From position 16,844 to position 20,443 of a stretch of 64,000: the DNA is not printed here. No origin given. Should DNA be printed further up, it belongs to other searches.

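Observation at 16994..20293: Orphan AddA/RecB-like helicase-nuclease with no AddB or RecC/RecD partner, wedged between parE and dsbC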

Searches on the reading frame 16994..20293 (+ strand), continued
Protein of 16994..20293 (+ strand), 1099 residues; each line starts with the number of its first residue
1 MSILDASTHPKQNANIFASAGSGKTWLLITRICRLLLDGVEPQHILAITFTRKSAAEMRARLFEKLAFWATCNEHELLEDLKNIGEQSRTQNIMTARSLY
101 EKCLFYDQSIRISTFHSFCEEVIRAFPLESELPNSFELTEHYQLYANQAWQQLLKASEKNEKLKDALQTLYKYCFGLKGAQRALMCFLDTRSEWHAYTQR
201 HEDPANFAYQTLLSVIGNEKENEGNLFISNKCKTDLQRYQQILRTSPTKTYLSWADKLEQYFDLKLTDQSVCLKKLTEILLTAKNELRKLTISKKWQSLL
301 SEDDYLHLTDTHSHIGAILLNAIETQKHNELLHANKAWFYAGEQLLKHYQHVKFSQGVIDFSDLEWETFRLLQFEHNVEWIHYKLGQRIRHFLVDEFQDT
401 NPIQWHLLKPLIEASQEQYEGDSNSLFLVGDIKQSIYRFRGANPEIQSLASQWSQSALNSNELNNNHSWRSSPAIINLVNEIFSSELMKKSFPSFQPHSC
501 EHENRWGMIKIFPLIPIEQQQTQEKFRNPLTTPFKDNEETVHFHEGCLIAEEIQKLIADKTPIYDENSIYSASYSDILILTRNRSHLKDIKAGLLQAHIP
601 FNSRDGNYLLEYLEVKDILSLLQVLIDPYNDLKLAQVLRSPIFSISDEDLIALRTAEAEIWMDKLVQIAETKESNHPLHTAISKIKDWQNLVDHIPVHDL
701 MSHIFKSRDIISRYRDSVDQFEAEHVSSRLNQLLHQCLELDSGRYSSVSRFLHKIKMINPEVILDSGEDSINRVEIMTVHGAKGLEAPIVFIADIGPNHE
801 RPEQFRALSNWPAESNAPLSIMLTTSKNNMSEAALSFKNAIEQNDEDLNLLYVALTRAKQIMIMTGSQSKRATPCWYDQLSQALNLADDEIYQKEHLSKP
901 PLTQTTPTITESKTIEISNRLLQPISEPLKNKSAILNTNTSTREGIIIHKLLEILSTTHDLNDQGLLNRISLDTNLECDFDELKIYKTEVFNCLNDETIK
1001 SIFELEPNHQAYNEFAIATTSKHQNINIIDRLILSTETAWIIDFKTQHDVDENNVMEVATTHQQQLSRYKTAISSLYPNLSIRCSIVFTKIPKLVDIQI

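Call 30: search_protein_families(library=ncbifam, proteins=[P0088, L002:7114-10008:+, P0069, P0063, P0008], max_evalue=1e-20)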
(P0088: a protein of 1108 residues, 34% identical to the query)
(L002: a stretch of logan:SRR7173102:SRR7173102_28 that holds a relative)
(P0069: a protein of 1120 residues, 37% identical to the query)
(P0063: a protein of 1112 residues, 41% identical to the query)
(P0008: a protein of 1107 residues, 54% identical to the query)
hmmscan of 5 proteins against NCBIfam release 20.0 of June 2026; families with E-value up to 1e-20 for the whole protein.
P0088 (1108 aa): 14 families
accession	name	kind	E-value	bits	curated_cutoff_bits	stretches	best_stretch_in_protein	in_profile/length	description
TIGR02784.1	addA_alphas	equivalog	1.8e-176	589.6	860.75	1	6-1105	5-1136/1138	double-strand break repair helicase AddA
TIGR02785.1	addA_Gpos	equivalog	2.1e-85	287.6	707.65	2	16-485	19-481/1234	helicase-exonuclease AddAB subunit AddA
NF010485.0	PRK13909.1-2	equivalog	4.3e-83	280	650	2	346-541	287-450/909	RecB-like helicase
NF010487.0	PRK13909.1-4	equivalog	6.5e-67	226.5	759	1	352-610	285-517/924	RecB-like helicase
TIGR00609.1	recB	equivalog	7.5e-56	189.9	696.05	1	17-863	15-810/1175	exodeoxyribonuclease V subunit beta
TIGR01073.1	pcrA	equivalog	1.2e-50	172.7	911.2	0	547-792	323-569/725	DNA helicase PcrA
TIGR01075.1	uvrD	equivalog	6.5e-44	150.3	1144.45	0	342-486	163-294/715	DNA helicase II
NF008743.0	PRK11773.1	equivalog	2e-40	138.9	965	0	345-484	171-297/720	DNA helicase II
NF010484.0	PRK13909.1-1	equivalog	9.7e-38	129.5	1074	0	307-485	257-436/945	RecB-like helicase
TIGR01074.1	rep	equivalog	6.4e-36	123.8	951.45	0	547-792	320-572/668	DNA helicase Rep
NF010486.0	PRK13909.1-3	equivalog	9e-35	119.9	1109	0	354-485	295-424/921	RecB-like helicase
NF008128.0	PRK10876.1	equivalog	2.2e-24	85.2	1697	0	348-648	336-632/1181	exodeoxyribonuclease V subunit beta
NF008276.0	PRK11054.1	equivalog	8.4e-24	84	543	0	14-68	212-267/684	DNA helicase IV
NF008172.0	PRK10919.1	equivalog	1.4e-23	83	1168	0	357-484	177-291/673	DNA helicase Rep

L002:7114-10008:+ (964 aa): 2 families
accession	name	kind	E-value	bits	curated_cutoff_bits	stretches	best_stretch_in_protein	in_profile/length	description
TIGR02786.1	addB_alphas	equivalog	1.1e-63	215.8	486.5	1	300-876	344-921/1024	double-strand break repair protein AddB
TIGR03623.1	TIGR03623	subfamily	5e-21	74.6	299.6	0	307-906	209-809/876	probable DNA repair protein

P0069 (1120 aa): 13 families
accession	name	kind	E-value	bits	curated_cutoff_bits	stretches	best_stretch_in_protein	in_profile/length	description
TIGR02784.1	addA_alphas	equivalog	4.6e-183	611.4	860.75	1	16-903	5-898/1138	double-strand break repair helicase AddA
TIGR02785.1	addA_Gpos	equivalog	3e-90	303.6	707.65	1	20-879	13-883/1234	helicase-exonuclease AddAB subunit AddA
NF010485.0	PRK13909.1-2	equivalog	1e-89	302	650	1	21-1105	3-900/909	RecB-like helicase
NF010487.0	PRK13909.1-4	equivalog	4.6e-79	266.7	759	2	241-628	164-520/924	RecB-like helicase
TIGR00609.1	recB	equivalog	6.9e-71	239.7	696.05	1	28-917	16-856/1175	exodeoxyribonuclease V subunit beta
TIGR01073.1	pcrA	equivalog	1.4e-58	198.8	911.2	0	299-499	114-299/725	DNA helicase PcrA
TIGR01074.1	rep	equivalog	4e-48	164.2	951.45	0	571-801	329-572/668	DNA helicase Rep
NF010484.0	PRK13909.1-1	equivalog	1.1e-44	152.5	1074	1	21-187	5-176/945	RecB-like helicase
NF008743.0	PRK11773.1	equivalog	2.2e-44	151.9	965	0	343-500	161-304/720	DNA helicase II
TIGR01075.1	uvrD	equivalog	3.3e-43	148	1144.45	0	343-500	156-299/715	DNA helicase II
NF010486.0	PRK13909.1-3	equivalog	3.6e-36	124.6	1109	0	233-520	174-447/921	RecB-like helicase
NF008172.0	PRK10919.1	equivalog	4.5e-31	107.8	1168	0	358-502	170-300/673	DNA helicase Rep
NF008276.0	PRK11054.1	equivalog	3.9e-24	85.1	543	0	398-507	430-530/684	DNA helicase IV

P0063 (1112 aa): 13 families
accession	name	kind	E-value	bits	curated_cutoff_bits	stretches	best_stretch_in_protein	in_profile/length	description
TIGR02784.1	addA_alphas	equivalog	4.4e-165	551.9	860.75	1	6-898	5-902/1138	double-strand break repair helicase AddA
TIGR02785.1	addA_Gpos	equivalog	1.9e-92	310.9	707.65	1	287-880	289-891/1234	helicase-exonuclease AddAB subunit AddA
NF010485.0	PRK13909.1-2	equivalog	1.4e-80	271.7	650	2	17-507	9-448/909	RecB-like helicase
NF010487.0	PRK13909.1-4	equivalog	6.6e-69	233.1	759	2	347-620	291-520/924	RecB-like helicase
TIGR00609.1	recB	equivalog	7.6e-64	216.4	696.05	1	11-902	9-851/1175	exodeoxyribonuclease V subunit beta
TIGR01073.1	pcrA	equivalog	3e-50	171.3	911.2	0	573-794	342-568/725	DNA helicase PcrA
NF010484.0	PRK13909.1-1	equivalog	6.9e-47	159.8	1074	0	303-486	263-441/945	RecB-like helicase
TIGR01075.1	uvrD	equivalog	2.3e-46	158.4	1144.45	0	338-483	166-295/715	DNA helicase II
NF008743.0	PRK11773.1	equivalog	2e-45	155.4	965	0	338-486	171-303/720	DNA helicase II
TIGR01074.1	rep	equivalog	2e-37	128.8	951.45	0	572-794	338-571/668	DNA helicase Rep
NF010486.0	PRK13909.1-3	equivalog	1e-31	109.8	1109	0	16-155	10-146/921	RecB-like helicase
NF008128.0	PRK10876.1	equivalog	2.3e-31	108.4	1697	1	345-862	340-811/1181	exodeoxyribonuclease V subunit beta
NF008172.0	PRK10919.1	equivalog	1.7e-23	82.8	1168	0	346-479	173-290/673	DNA helicase Rep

P0008 (1107 aa): 13 families
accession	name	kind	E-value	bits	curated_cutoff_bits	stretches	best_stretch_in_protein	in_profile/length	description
TIGR02784.1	addA_alphas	equivalog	3.3e-169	565.5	860.75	1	7-1102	6-1135/1138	double-strand break repair helicase AddA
TIGR02785.1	addA_Gpos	equivalog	7.6e-88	295.7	707.65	1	12-877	15-885/1234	helicase-exonuclease AddAB subunit AddA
NF010485.0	PRK13909.1-2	equivalog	2.4e-81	274.3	650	2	292-1082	227-885/909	RecB-like helicase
NF010487.0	PRK13909.1-4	equivalog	6.7e-71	239.7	759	1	348-515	280-450/924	RecB-like helicase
TIGR00609.1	recB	equivalog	2.1e-64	218.3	696.05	1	18-951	16-897/1175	exodeoxyribonuclease V subunit beta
TIGR01073.1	pcrA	equivalog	1.6e-54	185.5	911.2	0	347-488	168-295/725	DNA helicase PcrA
TIGR01075.1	uvrD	equivalog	3.3e-47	161.2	1144.45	0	268-488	94-294/715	DNA helicase II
NF008743.0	PRK11773.1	equivalog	2.7e-46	158.2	965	0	267-488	98-299/720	DNA helicase II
TIGR01074.1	rep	equivalog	3.5e-44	151.1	951.45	0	280-488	101-292/668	DNA helicase Rep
NF010484.0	PRK13909.1-1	equivalog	1.1e-37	129.4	1074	0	16-159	10-158/945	RecB-like helicase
NF010486.0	PRK13909.1-3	equivalog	5.8e-34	117.3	1109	0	348-529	284-461/921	RecB-like helicase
NF008172.0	PRK10919.1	equivalog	2.6e-31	108.6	1168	0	351-487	170-292/673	DNA helicase Rep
NF008276.0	PRK11054.1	equivalog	1.7e-22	79.7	543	0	12-71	210-270/684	DNA helicase IV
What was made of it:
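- On AddA (AddAB helicase-nuclease, proteobacterial type): The threshold also rejects addB-linked gammaproteobacterial AddA (Thiogranum, 590) and relatives at 552-611 (call 30).
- Closest known: Proteobacterial. Different: The score is below the curated cut-off of 860, as it is for all gammaproteobacterial relatives tested, including addB-linked ones (call 30). addB is not adjacent: htpX-parC-parE occupies its place.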

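Call 31: search_protein_families(library=padloc, proteins=[window:16994-20293:+, P0088], max_evalue=0.00001)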
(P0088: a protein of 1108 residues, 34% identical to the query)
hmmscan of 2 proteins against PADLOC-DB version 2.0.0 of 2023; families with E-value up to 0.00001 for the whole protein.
window:16994-20293:+ (1099 aa): 35 families (the best 25 are shown)
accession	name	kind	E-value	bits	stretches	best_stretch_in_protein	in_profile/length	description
PDLC00132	GajB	-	5.2e-48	162.1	3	303-492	127-308/625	UrvD helicase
PDLC03802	RTasHel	-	1.6e-35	121.1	2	319-647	124-381/675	DRT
PDLC00114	GajB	-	1.5e-34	117.6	3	303-483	134-299/635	UrvD helicase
PDLC00117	GajB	-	3.5e-32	109.7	2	341-483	174-302/604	UrvD helicase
PDLC00123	GajB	-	2.6e-30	103.6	2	382-486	170-262/540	UrvD helicase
PDLC00107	GajB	-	6.8e-30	102.2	2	369-482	199-299/587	UrvD helicase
PDLC00122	GajB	-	1.8e-27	94.4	2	391-485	165-251/502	UrvD helicase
PDLC00130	GajB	-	4.3e-26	89.3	1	348-485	168-292/589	UrvD helicase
PDLC00127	GajB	-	1.3e-25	88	2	341-481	157-287/594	UrvD helicase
PDLC00103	GajB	-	1.1e-24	85.3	1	341-794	168-541/612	UrvD helicase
PDLC00138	GajB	-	3e-22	77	1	346-487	181-308/581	UrvD helicase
PDLC00119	GajB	-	3.6e-21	73.7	1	334-484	167-301/565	UrvD helicase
PDLC00112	GajB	-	2.1e-20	70.9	1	347-481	170-293/581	UrvD helicase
PDLC00110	GajB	-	3.1e-19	67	1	344-501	229-379/725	UrvD helicase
PDLC00129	GajB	-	4.7e-18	63.1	1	341-490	181-316/594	UrvD helicase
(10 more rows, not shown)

P0088 (1108 aa): 43 families (the best 25 are shown)
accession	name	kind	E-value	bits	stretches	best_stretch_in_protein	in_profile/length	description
PDLC00132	GajB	-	7.2e-42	141.8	3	345-486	172-301/625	UrvD helicase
PDLC00114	GajB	-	3.1e-37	126.4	3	345-483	173-298/635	UrvD helicase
PDLC03802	RTasHel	-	8.9e-35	118.6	2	347-635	152-375/675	DRT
PDLC00117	GajB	-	4.8e-31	105.9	2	319-483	151-301/604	UrvD helicase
PDLC00103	GajB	-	4.3e-24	83.4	1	338-488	163-299/612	UrvD helicase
PDLC00122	GajB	-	4.1e-23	80.1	2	387-486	159-249/502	UrvD helicase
PDLC00127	GajB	-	4.6e-23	79.6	1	343-480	157-285/594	UrvD helicase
PDLC00130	GajB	-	6.8e-23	78.8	1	350-490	168-297/589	UrvD helicase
PDLC00112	GajB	-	1.5e-22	78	1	348-483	169-294/581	UrvD helicase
PDLC00107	GajB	-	5.8e-22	76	2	758-864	467-555/587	UrvD helicase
PDLC00123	GajB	-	7.2e-22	75.7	1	386-484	172-259/540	UrvD helicase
PDLC00138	GajB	-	9.4e-20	68.8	1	382-484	212-304/581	UrvD helicase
PDLC00119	GajB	-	1.1e-19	68.9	1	340-486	171-302/565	UrvD helicase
PDLC00136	GajB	-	7.5e-19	66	1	372-489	188-294/570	UrvD helicase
PDLC00110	GajB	-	1.3e-17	61.6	1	346-506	229-383/725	UrvD helicase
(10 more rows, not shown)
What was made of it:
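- Closest known: Gabija GajB and other defence-associated UvrD-like helicases. Same: They share the UvrD helicase core (PADLOC up to 162 bits, call 31).
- PADLOC gives GajB (UvrD-helicase) matches up to 162 bits (call 31).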

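Call 43: search_protein_families(library=pfam, proteins=[L010:1673-4960:-, L010:5295-7301:-, L010:5307-7277:+, L010:7300-8631:+, L010:7525-8964:-, L010:8444-9457:+, L010:2198-4165:+, L010:9362-9856:-], max_evalue=0.00001)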
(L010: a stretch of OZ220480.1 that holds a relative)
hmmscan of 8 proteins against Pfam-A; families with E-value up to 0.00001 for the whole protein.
L010:1673-4960:- (1095 aa): 1 family
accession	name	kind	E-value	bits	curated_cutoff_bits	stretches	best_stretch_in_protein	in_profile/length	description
PF03797.25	Autotransporter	-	6.3e-28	98.6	26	1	831-1062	1-245/255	Autotransporter beta-domain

L010:5295-7301:- (668 aa): 0 families

L010:5307-7277:+ (656 aa): 5 families
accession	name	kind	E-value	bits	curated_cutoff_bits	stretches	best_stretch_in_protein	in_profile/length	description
PF01434.24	Peptidase_M41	-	2.1e-77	259.7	29.9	1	417-608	1-191/191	Peptidase family M41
PF00004.35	AAA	-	6e-46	156.6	21.2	1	204-337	1-131/131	ATPase family associated with various cellular activities (AAA)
PF17862.7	AAA_lid_3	-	1.6e-14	53.5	27.2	1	360-402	2-44/45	AAA+ lid domain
PF06480.20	FtsH_ext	-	2.2e-14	53.9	25.5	1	19-106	1-101/103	FtsH Extracellular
PF06068.19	TIP49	-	8.5e-06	25.6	23.8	0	169-237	25-88/347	TIP49 P-loop domain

L010:7300-8631:+ (443 aa): 4 families
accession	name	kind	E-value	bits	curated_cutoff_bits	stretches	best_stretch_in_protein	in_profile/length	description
PF02878.22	PGM_PMM_I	-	7e-44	149.3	22.5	1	4-136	2-134/138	Phosphoglucomutase/phosphomannomutase, alpha/beta/alpha domain I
PF02880.22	PGM_PMM_III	-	6.3e-28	97.6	20.7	1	258-366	1-112/115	Phosphoglucomutase/phosphomannomutase, alpha/beta/alpha domain III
PF02879.22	PGM_PMM_II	-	5.3e-17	62.7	29.3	1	157-254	2-103/103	Phosphoglucomutase/phosphomannomutase, alpha/beta/alpha domain II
PF00408.26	PGM_PMM_IV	-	7.2e-17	61.7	23.1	1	373-437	1-67/68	Phosphoglucomutase/phosphomannomutase, C-terminal domain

L010:7525-8964:- (479 aa): 0 families

L010:8444-9457:+ (337 aa): 1 family
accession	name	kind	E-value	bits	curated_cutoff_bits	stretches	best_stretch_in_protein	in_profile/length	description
PF00121.24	TIM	-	4.2e-79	266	20.1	1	86-334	2-244/245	Triosephosphate isomerase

L010:2198-4165:+ (655 aa): 0 families

L010:9362-9856:- (164 aa): 0 families

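Call 47: search_solved_structures(query=window:16994-20290:+, max_evalue=1e-10)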
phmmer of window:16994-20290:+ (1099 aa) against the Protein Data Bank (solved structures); distinct sequences matched with E-value up to 1e-10: 18.
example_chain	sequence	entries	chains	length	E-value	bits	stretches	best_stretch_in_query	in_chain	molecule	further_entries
3u44_A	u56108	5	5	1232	5.1e-45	157.1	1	347-870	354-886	ATP-dependent helicase/nuclease subunit A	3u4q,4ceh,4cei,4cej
2is1_A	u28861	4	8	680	8.4e-31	110.1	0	573-794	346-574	DNA helicase II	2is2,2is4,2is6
3lfu_A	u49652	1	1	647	2.5e-30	108.5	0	574-795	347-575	DNA helicase II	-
1pjr_A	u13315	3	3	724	4.5e-29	104.3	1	572-794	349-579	PCRA | ATP-DEPENDENT HELICASE PCRA | HELICASE PCRA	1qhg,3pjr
4c2u_A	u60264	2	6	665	2.9e-26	95.1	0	344-485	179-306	DNA HELICASE II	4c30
9dci_A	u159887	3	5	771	4.5e-26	94.4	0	347-482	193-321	ATP-dependent DNA helicase UvrD1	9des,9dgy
4c2t_A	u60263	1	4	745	5.5e-26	94.1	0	344-485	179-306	DNA HELICASE II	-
1uaa_A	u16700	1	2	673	2e-24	89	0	351-483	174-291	PROTEIN (ATP-DEPENDENT DNA HELICASE REP.)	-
2pjr_A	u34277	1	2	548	1.7e-23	85.8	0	345-490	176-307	PROTEIN (HELICASE PCRA)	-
5mbv_B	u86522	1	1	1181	1.9e-16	62.5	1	381-858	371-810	RecBCD enzyme subunit RecB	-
6sjb_B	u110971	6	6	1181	1.9e-16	62.5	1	381-858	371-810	RecBCD enzyme subunit RecB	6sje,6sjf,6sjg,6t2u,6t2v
1w36_B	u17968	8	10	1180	1.9e-16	62.5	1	381-858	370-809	EXODEOXYRIBONUCLEASE V BETA CHAIN | RecBCD enzyme subunit RecB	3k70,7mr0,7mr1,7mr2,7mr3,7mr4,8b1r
8b1t_B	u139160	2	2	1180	1.9e-16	62.5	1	381-858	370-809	RecBCD enzyme subunit RecB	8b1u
5ld2_B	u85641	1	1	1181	1.9e-16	62.5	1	381-858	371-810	RecBCD enzyme subunit RecB,RecBCD enzyme subunit RecB,RecBCD enzyme subunit RecB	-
1qhh_B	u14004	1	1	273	3.1e-15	58.5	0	347-490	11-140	PROTEIN (PCRA (SUBUNIT))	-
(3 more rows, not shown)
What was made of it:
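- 16994..20293 (+): addA: SF1A (UvrD-type) helicase fused to a C-terminal RecB-type PD-(D/E)xK nuclease, 1099 aa. Best solved relative is AddA 3U44_A, 5e-45 (call 47).
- Closest known: Bacillus subtilis AddAB. Same: It is the best solved relative (E 5e-45, call 47).
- The best solved relative is B. subtilis AddA (call 47).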
